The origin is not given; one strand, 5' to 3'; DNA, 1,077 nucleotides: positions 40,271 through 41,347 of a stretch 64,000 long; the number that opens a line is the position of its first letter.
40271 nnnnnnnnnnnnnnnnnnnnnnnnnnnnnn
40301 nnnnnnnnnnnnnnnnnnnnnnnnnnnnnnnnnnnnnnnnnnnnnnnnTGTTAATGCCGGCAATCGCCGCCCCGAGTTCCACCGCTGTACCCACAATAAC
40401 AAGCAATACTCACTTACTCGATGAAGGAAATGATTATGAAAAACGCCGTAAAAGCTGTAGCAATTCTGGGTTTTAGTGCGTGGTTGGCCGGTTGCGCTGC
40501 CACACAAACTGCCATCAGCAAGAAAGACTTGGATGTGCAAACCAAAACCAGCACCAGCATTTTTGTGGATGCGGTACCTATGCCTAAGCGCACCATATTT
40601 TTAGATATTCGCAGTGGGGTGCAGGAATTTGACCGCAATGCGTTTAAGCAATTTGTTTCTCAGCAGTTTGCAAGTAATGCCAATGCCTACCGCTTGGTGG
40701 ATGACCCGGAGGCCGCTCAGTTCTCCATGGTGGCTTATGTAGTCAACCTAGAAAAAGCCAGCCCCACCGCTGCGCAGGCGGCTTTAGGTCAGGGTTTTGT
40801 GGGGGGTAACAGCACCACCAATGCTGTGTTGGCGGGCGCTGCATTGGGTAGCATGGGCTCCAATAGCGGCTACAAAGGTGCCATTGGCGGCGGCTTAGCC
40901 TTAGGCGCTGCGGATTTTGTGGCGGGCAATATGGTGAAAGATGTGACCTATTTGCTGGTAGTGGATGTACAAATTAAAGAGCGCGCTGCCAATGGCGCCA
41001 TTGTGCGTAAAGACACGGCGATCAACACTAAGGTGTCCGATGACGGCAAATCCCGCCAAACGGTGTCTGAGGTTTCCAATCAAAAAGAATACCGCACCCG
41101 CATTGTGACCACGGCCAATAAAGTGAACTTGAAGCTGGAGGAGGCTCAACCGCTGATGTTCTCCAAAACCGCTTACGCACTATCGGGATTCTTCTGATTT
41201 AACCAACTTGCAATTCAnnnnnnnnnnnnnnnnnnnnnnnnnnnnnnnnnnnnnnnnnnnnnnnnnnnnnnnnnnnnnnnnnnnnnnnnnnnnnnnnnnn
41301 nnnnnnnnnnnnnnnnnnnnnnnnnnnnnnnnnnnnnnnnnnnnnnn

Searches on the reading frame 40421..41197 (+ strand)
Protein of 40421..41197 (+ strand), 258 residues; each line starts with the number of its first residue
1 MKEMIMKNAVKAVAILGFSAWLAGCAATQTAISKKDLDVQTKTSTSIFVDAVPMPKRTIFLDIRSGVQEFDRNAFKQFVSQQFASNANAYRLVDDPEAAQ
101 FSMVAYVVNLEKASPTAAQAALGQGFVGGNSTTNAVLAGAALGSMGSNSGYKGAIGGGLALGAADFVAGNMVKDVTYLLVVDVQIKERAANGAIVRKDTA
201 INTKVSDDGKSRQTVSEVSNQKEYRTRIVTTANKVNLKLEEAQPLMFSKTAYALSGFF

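Call 100: search_protein_families(library=pfam, proteins=[window:40421-41197:+], max_evalue=0.001)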
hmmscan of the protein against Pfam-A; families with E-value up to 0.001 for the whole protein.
window:40421-41197:+ (258 aa): 1 family
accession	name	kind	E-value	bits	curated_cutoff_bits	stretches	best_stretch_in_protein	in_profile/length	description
PF05818.17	TraT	-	1.5e-63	214.9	31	1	36-258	1-214/214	Enterobacterial TraT complement resistance protein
